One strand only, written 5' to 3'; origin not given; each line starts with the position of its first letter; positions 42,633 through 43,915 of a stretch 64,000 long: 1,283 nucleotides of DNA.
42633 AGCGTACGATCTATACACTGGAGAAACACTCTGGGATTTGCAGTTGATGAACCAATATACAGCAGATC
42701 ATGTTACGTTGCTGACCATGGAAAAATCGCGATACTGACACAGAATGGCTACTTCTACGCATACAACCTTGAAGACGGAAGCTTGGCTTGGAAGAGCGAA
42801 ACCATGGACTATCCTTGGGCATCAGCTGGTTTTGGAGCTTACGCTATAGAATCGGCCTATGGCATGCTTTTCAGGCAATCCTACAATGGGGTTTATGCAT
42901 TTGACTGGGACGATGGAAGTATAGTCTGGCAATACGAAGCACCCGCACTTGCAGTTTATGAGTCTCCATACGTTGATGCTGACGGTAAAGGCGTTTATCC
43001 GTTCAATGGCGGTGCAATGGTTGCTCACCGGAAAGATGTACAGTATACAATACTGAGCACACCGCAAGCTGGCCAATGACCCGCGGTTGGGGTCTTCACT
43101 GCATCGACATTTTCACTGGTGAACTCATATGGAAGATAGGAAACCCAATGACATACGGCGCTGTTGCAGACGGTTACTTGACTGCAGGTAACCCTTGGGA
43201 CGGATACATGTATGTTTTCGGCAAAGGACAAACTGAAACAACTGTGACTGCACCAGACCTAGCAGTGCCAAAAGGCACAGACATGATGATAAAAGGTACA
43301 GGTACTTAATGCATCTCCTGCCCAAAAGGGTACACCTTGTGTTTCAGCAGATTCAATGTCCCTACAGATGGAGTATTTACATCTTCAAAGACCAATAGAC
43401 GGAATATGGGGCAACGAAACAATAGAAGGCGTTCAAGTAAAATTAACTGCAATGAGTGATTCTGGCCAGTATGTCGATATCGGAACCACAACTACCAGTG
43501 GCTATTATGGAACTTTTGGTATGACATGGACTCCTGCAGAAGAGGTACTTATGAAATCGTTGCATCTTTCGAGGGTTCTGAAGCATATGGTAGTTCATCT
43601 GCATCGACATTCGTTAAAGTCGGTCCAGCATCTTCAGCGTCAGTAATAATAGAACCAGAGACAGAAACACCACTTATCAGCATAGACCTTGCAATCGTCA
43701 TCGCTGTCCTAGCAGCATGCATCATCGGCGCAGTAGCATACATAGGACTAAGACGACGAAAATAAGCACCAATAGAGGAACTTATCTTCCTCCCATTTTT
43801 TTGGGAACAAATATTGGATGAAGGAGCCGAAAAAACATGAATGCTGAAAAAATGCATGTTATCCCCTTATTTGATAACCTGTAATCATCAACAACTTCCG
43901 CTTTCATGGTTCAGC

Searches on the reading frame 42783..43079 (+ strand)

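Call 81: search_protein_families(library=pfam, proteins=[window:42783-43079:+], max_evalue=0.1)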
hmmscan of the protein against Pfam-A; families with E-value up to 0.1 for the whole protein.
window:42783-43079:+ (98 aa): 1 family
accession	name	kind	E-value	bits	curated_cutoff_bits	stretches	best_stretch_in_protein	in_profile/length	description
PF13360.13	PQQ_2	-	0.007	16.5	27.6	1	25-81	72-132/233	Outer membrane protein assembly factor BamB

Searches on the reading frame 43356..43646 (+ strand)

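Call 81: search_protein_families(library=pfam, proteins=[window:43356-43646:+], max_evalue=0.1)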
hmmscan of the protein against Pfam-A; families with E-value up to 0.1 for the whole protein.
window:43356-43646:+ (96 aa): 1 family
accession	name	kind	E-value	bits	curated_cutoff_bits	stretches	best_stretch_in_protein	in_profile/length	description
PF17210.9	SdrD_B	-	0.057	14.1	29.7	1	19-52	20-51/112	SdrD B-like domain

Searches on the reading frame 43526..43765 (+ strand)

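Call 81: search_protein_families(library=pfam, proteins=[window:43526-43765:+], max_evalue=0.1)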
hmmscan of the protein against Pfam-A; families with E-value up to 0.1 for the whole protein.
window:43526-43765:+ (79 aa): 2 families
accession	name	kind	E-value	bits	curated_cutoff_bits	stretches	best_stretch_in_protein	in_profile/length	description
PF16640.11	Big_3_5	-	0.0085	17.1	35.5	1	6-32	60-87/88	Bacterial Ig-like domain (group 3)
PF18422.6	TNFR_16_TM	-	0.054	14.2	25.6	1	58-77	10-29/38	Tumor necrosis factor receptor member 16 trans-membrane domain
